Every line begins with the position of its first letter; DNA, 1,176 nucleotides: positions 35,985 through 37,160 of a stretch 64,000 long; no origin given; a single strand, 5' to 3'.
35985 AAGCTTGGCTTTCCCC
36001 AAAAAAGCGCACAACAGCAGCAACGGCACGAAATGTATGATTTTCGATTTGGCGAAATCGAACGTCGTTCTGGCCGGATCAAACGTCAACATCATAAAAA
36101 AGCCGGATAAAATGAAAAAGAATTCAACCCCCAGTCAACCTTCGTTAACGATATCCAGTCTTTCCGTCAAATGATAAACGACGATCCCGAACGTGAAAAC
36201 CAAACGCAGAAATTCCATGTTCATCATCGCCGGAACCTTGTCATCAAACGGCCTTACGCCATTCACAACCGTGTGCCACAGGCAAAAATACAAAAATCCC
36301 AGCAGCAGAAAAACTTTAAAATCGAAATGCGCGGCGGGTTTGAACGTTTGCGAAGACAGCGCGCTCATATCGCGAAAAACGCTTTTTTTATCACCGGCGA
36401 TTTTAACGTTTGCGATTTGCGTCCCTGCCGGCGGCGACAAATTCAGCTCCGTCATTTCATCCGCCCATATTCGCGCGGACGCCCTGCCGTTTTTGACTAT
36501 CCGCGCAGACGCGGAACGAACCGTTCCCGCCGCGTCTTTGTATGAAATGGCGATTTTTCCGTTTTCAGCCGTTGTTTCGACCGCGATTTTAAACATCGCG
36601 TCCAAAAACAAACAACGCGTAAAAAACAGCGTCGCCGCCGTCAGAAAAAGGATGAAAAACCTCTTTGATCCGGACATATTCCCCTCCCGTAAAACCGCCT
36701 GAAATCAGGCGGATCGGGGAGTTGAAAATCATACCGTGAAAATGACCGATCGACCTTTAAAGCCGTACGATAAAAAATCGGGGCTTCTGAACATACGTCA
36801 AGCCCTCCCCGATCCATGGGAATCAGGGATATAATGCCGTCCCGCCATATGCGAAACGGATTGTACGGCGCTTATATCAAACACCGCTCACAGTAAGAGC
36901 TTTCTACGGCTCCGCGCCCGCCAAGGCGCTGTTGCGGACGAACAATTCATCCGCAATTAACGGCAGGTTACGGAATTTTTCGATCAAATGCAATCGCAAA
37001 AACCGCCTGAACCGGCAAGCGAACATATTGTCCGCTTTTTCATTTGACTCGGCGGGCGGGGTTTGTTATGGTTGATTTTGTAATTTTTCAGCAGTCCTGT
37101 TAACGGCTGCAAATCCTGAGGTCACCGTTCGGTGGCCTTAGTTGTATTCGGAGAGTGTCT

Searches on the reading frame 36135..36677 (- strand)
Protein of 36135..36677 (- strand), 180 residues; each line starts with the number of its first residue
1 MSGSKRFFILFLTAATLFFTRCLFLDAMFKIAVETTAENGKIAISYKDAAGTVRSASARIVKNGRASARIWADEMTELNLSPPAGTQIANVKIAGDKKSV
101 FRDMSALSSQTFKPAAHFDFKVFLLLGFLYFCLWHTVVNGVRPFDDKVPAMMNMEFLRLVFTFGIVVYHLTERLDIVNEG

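Call 14: search_protein_families(library=pfam, proteins=[window:36135-36677:-])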
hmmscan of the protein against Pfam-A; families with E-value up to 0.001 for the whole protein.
window:36135-36677:- (180 aa): 0 families

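Call 16: find_encoding_contigs(protein=window:36135-36677:-, flank=4000, max_places=6)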
Protein window:36135-36677:- (180 aa): 7 contigs read that carry it; 2 places shown.
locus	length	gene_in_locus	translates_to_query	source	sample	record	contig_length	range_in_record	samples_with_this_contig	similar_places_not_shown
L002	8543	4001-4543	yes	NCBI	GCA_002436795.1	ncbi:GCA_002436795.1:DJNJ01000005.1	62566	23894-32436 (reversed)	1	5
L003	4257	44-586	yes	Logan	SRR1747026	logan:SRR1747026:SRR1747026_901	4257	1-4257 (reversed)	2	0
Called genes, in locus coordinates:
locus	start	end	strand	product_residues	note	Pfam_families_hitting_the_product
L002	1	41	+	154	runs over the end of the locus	PF02470:MlaD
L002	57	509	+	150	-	PF02470:MlaD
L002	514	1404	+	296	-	PF09923:DUF2155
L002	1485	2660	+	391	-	PF00083:Sugar_tr, PF07690:MFS_1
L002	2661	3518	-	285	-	PF12686:DUF3800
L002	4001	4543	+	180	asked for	-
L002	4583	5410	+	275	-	PF01757:Acyl_transf_3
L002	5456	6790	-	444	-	-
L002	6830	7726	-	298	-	PF00535:Glycos_transf_2, PF13641:Glyco_tranf_2_3 (weak)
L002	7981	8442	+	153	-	PF00572:Ribosomal_L13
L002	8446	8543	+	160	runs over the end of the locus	PF00380:Ribosomal_S9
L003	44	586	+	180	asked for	-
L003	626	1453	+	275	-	PF01757:Acyl_transf_3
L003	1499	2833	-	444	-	-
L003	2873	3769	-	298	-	PF00535:Glycos_transf_2, PF13641:Glyco_tranf_2_3 (weak)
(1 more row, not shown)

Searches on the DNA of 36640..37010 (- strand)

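Call 10: search_rna_families(source=window, start=36640, end=36900, threshold=evalue, max_evalue=10)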
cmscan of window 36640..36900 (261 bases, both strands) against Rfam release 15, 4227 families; matches with E-value up to 10: 5.
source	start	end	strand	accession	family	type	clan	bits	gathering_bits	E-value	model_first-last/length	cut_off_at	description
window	36769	36861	-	RF02866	ncS16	Gene; sRNA;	-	18.1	48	0.25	1-83/83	no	Burkholderia sRNA 16 (Bc_KC_sr1)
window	36640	36690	-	RF00362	Pospi_RY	Cis-reg;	-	13.4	40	9.6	1-51/79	3'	Pospiviroid RY motif stem loop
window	36678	36720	-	RF03030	salivarius-1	Gene; sRNA;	-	13.3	50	5.9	1-56/56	no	salivarius-1 RNA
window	36677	36728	+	RF03609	mir-5470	Gene; miRNA;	-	13.3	98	7.2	1-81/81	no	mir-5470 microRNA precursor family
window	36641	36670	+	RF01144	sR17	Gene; snRNA; snoRNA; CD-box;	-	10.9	36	3.5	23-55/55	no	Small nucleolar RNA sR17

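Call 63: search_rna_families(source=window, start=36660, end=37010, threshold=evalue, max_evalue=5)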
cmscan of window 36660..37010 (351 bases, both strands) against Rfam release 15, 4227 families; matches with E-value up to 5: 3.
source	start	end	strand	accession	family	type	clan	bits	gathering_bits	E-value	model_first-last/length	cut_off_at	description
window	36965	37010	+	RF03904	MIR7991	Gene; miRNA;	-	19.7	58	0.13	1-47/47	no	MIR7991 microRNA precursor family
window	36769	36861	-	RF02866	ncS16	Gene; sRNA;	-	18.1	48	0.34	1-83/83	no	Burkholderia sRNA 16 (Bc_KC_sr1)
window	36861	36957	-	RF00091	SNORA62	Gene; snRNA; snoRNA; HACA-box;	CL00040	13.6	80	3.2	1-154/154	no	Small nucleolar RNA SNORA62/SNORA6 family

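Call 74: search_dna_similar(query=window:36678-36995:-, collection=plasmids, mode=distant, max_rows=10)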
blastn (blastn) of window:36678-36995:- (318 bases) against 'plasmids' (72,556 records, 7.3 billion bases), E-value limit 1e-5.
No match.

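Call 75: search_dna_similar(query=window:36678-36995:-, collection=phages, mode=distant, max_rows=10)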
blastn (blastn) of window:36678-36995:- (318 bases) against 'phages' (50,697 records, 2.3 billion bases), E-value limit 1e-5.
No match.
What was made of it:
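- There is no match in plasmid or phage collections (calls 74, 75).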

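Call 79: build_rna_model(alignment_id=A7, structure=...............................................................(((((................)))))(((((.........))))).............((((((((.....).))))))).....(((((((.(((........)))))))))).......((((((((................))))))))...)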
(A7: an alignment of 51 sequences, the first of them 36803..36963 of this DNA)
Model R2 built from alignment A7 (51 sequences, 219 columns); structure: as given.
model positions 159; base pairs 35; branch points 4; effective number of sequences 5.69; information 0.59 bits per position. Calibrated on 0.2 Mb of random sequence (short: E-values are rough).
structure used (alignment columns):
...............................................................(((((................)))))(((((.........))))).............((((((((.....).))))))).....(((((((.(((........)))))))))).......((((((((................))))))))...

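Call 80: search_with_rna_model(model_id=R2, source=window, max_evalue=1)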
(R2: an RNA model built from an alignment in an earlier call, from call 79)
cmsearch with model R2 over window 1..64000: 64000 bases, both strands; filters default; matches with E-value up to 1: 3.
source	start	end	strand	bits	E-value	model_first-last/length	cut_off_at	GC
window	36803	36959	-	122.2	1.1e-35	1-159/159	no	0.55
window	10899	11057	-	108.2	1.9e-31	1-159/159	no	0.52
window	10902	10930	+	16.5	0.00083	129-156/159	no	0.62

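Call 81: search_with_rna_model(model_id=R2, sources=[L004, L005, L006, L007, L008, L009, L010, L011, L012, L013, L014, L015, L016, L017, L018, L019, L020, L021, L022, L023, L024, L025, L026, L027, L028, L029, L030, L031, L032, L033, L034, L035, L036, L037, L038, L039, L040, L041, L042, L043, L044, L045, L046, L047, L048, L049, L050, L051, L052, L053, L054, L055, L056, L057, L058, L059, L060, L061, L062, L063, L064, L065, L066, L067, L068, L069, L070, L071, L072, L073, L074], max_evalue=0.001)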
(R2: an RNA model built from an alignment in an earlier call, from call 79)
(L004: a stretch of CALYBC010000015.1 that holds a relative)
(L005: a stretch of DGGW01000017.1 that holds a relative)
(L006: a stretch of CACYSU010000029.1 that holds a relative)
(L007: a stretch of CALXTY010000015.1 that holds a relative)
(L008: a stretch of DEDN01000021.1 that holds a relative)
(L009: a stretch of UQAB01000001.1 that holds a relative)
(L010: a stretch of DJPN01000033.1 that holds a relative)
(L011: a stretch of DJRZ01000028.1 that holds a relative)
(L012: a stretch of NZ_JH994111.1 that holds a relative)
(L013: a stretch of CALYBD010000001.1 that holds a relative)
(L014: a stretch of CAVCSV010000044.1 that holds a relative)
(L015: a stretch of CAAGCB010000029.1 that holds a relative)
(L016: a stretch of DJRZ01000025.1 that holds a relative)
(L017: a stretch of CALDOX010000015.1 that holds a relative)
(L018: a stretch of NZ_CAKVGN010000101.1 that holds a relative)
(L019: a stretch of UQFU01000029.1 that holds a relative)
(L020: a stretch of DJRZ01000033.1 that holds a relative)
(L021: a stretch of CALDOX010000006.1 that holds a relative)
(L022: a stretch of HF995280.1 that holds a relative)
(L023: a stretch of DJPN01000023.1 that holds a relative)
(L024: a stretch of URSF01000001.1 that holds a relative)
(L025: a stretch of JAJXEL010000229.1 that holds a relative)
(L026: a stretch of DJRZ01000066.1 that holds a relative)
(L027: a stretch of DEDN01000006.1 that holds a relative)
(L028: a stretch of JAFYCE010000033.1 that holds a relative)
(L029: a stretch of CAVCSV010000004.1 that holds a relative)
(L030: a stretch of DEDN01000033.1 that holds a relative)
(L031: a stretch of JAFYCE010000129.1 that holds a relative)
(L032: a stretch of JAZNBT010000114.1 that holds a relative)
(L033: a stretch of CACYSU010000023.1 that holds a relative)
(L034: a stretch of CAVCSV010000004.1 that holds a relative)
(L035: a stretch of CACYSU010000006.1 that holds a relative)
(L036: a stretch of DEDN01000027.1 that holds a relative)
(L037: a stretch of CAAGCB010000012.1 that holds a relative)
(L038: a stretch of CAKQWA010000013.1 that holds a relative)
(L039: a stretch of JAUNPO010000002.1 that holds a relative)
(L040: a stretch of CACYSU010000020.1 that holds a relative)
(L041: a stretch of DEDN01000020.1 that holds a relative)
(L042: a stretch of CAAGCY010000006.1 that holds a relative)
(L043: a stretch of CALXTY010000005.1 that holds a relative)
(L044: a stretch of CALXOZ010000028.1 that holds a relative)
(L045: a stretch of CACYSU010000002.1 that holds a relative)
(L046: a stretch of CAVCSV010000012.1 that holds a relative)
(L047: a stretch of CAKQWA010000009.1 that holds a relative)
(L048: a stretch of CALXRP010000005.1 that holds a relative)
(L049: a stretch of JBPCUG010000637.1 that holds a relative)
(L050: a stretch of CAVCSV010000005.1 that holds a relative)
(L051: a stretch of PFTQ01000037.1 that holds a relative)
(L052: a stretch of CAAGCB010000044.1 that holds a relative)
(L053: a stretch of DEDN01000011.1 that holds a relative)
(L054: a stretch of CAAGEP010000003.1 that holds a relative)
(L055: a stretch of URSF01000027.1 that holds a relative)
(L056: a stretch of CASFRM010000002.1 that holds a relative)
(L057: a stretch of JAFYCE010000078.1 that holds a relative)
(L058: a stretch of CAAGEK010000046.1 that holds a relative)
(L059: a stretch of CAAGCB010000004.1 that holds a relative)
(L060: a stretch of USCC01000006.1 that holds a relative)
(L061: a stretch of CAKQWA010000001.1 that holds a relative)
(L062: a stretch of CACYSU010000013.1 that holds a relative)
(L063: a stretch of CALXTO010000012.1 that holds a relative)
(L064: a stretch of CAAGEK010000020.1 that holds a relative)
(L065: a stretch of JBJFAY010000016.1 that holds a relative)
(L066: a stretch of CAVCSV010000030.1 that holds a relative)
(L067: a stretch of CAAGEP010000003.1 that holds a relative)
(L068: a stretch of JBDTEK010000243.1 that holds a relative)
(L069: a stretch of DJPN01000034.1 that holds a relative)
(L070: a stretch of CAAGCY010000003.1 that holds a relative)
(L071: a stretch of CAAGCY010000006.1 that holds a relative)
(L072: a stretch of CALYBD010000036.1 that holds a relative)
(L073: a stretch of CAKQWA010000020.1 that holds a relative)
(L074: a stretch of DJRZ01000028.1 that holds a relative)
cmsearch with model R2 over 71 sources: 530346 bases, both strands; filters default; matches with E-value up to 0.001: 66.
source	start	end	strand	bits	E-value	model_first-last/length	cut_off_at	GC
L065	259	418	-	146.2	5.4e-42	1-159/159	no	0.47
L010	509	673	+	144.7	1.4e-41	1-159/159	no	0.5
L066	7356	7519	+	136.7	3.7e-39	1-159/159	no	0.47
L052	740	905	+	134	2.4e-38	1-159/159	no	0.51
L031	7060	7223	-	133.6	3.3e-38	1-159/159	no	0.51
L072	2733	2896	-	131.8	1.1e-37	1-159/159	no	0.48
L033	178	341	-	131.7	1.3e-37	1-159/159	no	0.52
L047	6589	6748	-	130.5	2.9e-37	1-159/159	no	0.47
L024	4022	4186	+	129.4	6e-37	1-159/159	no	0.45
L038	3690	3849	-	127.7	2e-36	1-159/159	no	0.46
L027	7795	7960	-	127.3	2.6e-36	1-159/159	no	0.48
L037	5387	5545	+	125.5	8.9e-36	1-159/159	no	0.54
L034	1269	1427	+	124.5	1.8e-35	1-159/159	no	0.51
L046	358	524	+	124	2.6e-35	1-159/159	no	0.51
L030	5766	5931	-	123.8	2.9e-35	1-159/159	no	0.54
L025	1371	1532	+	123.3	4.3e-35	1-159/159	no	0.5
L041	6846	7008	+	122.1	9.5e-35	1-159/159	no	0.5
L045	4805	4963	+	120.6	2.7e-34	1-159/159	no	0.55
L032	192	352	+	120.1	4e-34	1-159/159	no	0.51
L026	2867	3028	+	119.5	5.9e-34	1-159/159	no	0.51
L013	6459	6616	+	118.9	8.8e-34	1-159/159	no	0.45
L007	6193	6350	+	118.3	1.4e-33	1-159/159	no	0.47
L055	2414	2571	-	118.3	1.4e-33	1-159/159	no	0.47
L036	1603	1767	-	117.8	2e-33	1-159/159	no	0.46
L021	4146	4309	+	117.7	2.1e-33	1-159/159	no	0.57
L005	2364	2524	-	115.9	7.1e-33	1-159/159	no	0.56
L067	2411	2570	+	114.9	1.5e-32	1-159/159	no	0.47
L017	4431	4592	-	114.1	2.4e-32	1-159/159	no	0.48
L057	6936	7095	+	113.7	3.3e-32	1-159/159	no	0.54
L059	440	600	-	112.6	7.3e-32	1-159/159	no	0.53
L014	2026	2188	+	112.5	7.7e-32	1-159/159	no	0.55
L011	6460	6614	+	112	1.1e-31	1-159/159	no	0.55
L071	7655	7816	-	111.9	1.1e-31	1-159/159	no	0.51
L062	3101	3259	+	110.5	3e-31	1-159/159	no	0.5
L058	4871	5032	+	110.5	3.2e-31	1-159/159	no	0.52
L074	6799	6959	+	110.1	3.9e-31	1-159/159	no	0.58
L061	1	115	+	109.7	5.5e-31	47-159/159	5'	0.5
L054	1818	1980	-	109.6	5.9e-31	1-159/159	no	0.51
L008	6573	6732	-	109.4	6.4e-31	1-159/159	no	0.5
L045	7686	7847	+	108.9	9.4e-31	1-159/159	no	0.54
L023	759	920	+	108.2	1.5e-30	1-159/159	no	0.53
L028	168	327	+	107.5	2.5e-30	1-159/159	no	0.51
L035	1253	1416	+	107.3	2.8e-30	1-159/159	no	0.56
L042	5205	5364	-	107.3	2.8e-30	1-159/159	no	0.54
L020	1074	1236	+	107.3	2.9e-30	1-159/159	no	0.53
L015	4743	4903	+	106.7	4.3e-30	1-159/159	no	0.53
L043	3439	3599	+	106.7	4.4e-30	1-159/159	no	0.46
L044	2825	2989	-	105.2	1.2e-29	1-159/159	no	0.44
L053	534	688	+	104.4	2.1e-29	1-159/159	no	0.53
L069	5062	5217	+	103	5.5e-29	1-159/159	no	0.47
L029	4297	4455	-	102.7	6.8e-29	1-159/159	no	0.51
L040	534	701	-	101.7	1.4e-28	1-159/159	no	0.58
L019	6270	6418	-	101.4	1.7e-28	1-159/159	no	0.54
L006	1702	1862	-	101.2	1.9e-28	1-159/159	no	0.52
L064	2253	2408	+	99.8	5.1e-28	1-159/159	no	0.46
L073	1302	1456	-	91.9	1.2e-25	1-159/159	no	0.5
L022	7490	7642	+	89.7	5.9e-25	1-159/159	no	0.46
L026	837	999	-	88.5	1.3e-24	1-159/159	no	0.53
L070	27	219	+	86.9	4e-24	1-159/159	no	0.5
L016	4587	4714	-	85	1.5e-23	35-159/159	5'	0.6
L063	6448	6587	-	81.3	1.9e-22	1-159/159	no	0.56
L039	3714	3866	+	75.4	1.2e-20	1-159/159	no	0.5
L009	3191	3341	-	69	1e-18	1-159/159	no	0.52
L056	7523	7689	+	60.8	3.1e-16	1-159/159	no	0.47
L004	7187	7353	-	60.6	3.5e-16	1-159/159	no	0.48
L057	2812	2933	+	25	1.9e-05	1-159/159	no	0.41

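Call 82: search_with_rna_model(model_id=R2, sources=[L075, L076, L077, L078, L079, L080, L081, L082, L083, L084, L085, L086, L087, L088, L089, L090, L091, L092, L093, L094, L095, L096, L097, L098, L099, L100, L101, L102, L103, L104, L105, L106, L107, L108, L109, L110, L111, L112, L113, L114, L115, L116, L117, L118, L119, L120, L121, L122, L123, L124, L125, L126, L127, L128, L129, L130, L131, L132, L133, L134, L135, L136, L137, L138, L139, L140, L141, L142, L143, L144, L145, L146, L147, L148, L149, L150, L151, L152, L153, L154, L155], max_evalue=0.001)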
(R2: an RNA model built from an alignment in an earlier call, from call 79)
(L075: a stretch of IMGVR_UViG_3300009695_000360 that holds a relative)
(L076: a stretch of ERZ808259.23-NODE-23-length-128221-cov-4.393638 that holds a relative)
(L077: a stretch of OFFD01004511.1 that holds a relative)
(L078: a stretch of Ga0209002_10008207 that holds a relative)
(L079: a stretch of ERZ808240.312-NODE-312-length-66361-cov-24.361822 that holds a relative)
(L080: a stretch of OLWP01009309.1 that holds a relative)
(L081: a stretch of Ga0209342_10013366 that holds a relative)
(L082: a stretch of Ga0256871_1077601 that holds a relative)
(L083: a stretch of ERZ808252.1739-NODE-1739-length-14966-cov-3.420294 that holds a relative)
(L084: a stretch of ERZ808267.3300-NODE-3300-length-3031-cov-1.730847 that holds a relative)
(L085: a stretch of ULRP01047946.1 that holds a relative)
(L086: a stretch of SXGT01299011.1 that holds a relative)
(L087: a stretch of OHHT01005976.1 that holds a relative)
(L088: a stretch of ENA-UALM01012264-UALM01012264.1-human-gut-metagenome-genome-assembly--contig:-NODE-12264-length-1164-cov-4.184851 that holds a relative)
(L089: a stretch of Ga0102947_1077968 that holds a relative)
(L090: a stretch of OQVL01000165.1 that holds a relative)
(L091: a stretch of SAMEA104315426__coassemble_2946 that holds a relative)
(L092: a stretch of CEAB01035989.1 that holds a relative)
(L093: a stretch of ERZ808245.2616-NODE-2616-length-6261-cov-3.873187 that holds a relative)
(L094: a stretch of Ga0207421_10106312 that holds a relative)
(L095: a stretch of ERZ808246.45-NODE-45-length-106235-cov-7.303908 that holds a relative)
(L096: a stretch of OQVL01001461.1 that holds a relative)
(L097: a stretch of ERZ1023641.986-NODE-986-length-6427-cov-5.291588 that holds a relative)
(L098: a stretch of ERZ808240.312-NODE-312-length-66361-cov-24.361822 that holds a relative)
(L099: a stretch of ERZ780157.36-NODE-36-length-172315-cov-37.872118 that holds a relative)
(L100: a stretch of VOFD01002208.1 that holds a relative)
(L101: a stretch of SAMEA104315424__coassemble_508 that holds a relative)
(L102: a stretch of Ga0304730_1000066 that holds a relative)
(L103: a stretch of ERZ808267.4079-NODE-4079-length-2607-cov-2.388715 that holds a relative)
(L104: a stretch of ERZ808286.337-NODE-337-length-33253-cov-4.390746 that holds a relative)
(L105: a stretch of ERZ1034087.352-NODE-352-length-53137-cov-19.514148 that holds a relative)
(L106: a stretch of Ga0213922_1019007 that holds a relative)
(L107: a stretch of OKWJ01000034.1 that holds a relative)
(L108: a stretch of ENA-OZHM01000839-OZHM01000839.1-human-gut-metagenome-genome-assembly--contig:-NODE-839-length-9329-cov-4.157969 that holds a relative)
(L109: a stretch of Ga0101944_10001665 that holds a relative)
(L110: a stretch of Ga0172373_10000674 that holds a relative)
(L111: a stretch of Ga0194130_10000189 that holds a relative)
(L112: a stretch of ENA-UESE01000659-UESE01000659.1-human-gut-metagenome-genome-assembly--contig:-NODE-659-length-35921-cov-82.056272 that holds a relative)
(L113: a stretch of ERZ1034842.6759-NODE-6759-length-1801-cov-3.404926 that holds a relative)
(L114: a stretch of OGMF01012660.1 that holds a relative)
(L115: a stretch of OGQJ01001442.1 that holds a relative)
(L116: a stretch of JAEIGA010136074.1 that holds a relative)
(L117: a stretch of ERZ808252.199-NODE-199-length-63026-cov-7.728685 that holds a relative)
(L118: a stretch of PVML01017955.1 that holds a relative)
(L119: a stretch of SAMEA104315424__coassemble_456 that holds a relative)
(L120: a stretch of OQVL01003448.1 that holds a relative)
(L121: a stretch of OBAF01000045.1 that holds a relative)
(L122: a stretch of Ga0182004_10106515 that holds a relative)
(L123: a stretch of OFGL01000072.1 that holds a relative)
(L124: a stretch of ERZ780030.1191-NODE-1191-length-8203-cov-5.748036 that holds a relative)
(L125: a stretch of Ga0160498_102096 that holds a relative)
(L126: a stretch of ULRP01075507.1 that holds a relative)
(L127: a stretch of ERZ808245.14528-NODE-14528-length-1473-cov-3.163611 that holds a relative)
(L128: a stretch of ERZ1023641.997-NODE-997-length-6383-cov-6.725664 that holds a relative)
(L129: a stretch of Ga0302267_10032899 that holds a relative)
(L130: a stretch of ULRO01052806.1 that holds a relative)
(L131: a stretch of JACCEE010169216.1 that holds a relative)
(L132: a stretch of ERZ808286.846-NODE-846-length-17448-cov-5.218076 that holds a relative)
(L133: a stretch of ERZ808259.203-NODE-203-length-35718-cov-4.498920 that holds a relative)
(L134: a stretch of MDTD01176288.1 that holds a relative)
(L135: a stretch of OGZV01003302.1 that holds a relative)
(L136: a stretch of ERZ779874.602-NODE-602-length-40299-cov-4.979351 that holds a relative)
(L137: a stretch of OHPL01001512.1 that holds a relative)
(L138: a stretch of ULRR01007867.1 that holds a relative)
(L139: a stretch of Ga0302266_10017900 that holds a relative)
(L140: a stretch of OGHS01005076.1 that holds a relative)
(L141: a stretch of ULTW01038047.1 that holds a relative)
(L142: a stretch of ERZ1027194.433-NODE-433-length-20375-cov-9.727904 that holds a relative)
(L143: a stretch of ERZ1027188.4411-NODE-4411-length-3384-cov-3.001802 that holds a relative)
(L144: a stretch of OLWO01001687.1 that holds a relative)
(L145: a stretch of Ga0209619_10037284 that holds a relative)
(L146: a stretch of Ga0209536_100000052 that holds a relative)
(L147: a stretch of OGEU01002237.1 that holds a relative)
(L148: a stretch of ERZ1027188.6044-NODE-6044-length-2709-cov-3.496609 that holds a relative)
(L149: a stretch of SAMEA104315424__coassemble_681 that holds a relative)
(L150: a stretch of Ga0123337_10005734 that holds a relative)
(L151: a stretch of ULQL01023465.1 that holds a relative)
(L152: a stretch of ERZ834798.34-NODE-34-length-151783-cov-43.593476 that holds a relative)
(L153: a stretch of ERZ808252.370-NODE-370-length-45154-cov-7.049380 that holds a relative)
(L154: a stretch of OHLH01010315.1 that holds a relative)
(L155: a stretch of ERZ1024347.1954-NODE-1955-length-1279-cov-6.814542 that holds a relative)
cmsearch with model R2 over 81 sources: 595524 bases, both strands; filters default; matches with E-value up to 0.001: 59.
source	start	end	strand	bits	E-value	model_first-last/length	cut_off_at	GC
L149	12398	12562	-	138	1.8e-39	1-159/159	no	0.47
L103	76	240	-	137.6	2.3e-39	1-159/159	no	0.48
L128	4367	4531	-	134.8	1.6e-38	1-159/159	no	0.51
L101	4301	4463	+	130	4.5e-37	1-159/159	no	0.5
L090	3018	3183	+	129.3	7.4e-37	1-159/159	no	0.51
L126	2600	2764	+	127.3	3e-36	1-159/159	no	0.45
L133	661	825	-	126.5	5.2e-36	1-159/159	no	0.49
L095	1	135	+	124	3e-35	30-159/159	5'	0.45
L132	7832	7998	+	122.9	6.1e-35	1-159/159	no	0.5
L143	574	736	+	119.1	9e-34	1-159/159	no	0.51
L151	5846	6003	-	118.3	1.6e-33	1-159/159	no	0.47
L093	3195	3356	+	118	1.9e-33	1-159/159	no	0.51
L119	2260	2419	-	116.6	4.9e-33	1-159/159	no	0.48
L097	3697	3858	-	112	1.3e-31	1-159/159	no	0.5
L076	3512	3669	-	110.8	2.8e-31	1-159/159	no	0.54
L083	11667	11828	+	108.7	1.2e-30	1-159/159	no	0.52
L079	13163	13324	-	108.2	1.6e-30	1-159/159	no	0.53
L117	1416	1571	+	107.4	2.9e-30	1-159/159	no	0.53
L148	499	658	-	107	4e-30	1-159/159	no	0.52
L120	1222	1376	-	106.7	4.8e-30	1-159/159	no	0.52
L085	6822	6981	-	104.6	2e-29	1-159/159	no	0.51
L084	492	655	+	103.6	4.1e-29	1-159/159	no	0.48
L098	275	430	+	103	6.1e-29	1-159/159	no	0.47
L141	10658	10806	-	101.4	1.9e-28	1-159/159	no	0.54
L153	3960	4107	+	98.6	1.3e-27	1-159/159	no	0.58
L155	216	375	-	97.8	2.3e-27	1-159/159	no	0.61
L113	1405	1565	+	97.5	2.9e-27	1-159/159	no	0.53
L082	1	129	+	95.6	1e-26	35-159/159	5'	0.5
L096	9471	9630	+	94.9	1.7e-26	1-159/159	no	0.61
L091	2656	2817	-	93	6.6e-26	1-159/159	no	0.63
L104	5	150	+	90.4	4e-25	1-159/159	no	0.57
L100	5653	5805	+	89.7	6.6e-25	1-159/159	no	0.46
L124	4351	4503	-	89.7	6.6e-25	1-159/159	no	0.46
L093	1165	1327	-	88.5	1.4e-24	1-159/159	no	0.53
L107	5243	5395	-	86.3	6.9e-24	1-159/159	no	0.46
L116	121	292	+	71.7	1.7e-19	1-159/159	no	0.37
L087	2096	2246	+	68.6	1.5e-18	1-159/159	no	0.52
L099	2639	2789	+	68.6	1.5e-18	1-159/159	no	0.52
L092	1405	1555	-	67.5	3.1e-18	1-159/159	no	0.53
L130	1185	1335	-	67.1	4.1e-18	1-159/159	no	0.53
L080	828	976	-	64.6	2.4e-17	1-159/159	no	0.54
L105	10196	10344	-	64.6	2.4e-17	1-159/159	no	0.54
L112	13341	13489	+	64.6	2.4e-17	1-159/159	no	0.54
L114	625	773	+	64.6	2.4e-17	1-159/159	no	0.54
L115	8244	8392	-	64.6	2.4e-17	1-159/159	no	0.54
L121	834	982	-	64.6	2.4e-17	1-159/159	no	0.54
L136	13627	13775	+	64.6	2.4e-17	1-159/159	no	0.54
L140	1473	1621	+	64.6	2.4e-17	1-159/159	no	0.54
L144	601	749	+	64.6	2.4e-17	1-159/159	no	0.54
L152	1133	1281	-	64.6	2.4e-17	1-159/159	no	0.54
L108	2396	2533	-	64.3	3e-17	1-159/159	no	0.49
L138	11683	11820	-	64.3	3e-17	1-159/159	no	0.49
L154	800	948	-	63.7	4.5e-17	1-159/159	no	0.53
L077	2469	2610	+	63.7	4.6e-17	1-159/159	no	0.51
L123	6112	6253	+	63.7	4.6e-17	1-159/159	no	0.51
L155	1138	1275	-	62.1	1.4e-16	1-159/159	no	0.64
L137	3208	3349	-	61.3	2.3e-16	1-159/159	no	0.53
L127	1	72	+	51.5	2.1e-13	87-159/159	5'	0.51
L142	1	26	+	21.2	0.0003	127-159/159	5'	0.69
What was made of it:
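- Distant copies lack the 5' domain but keep the core (calls 81, 82).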
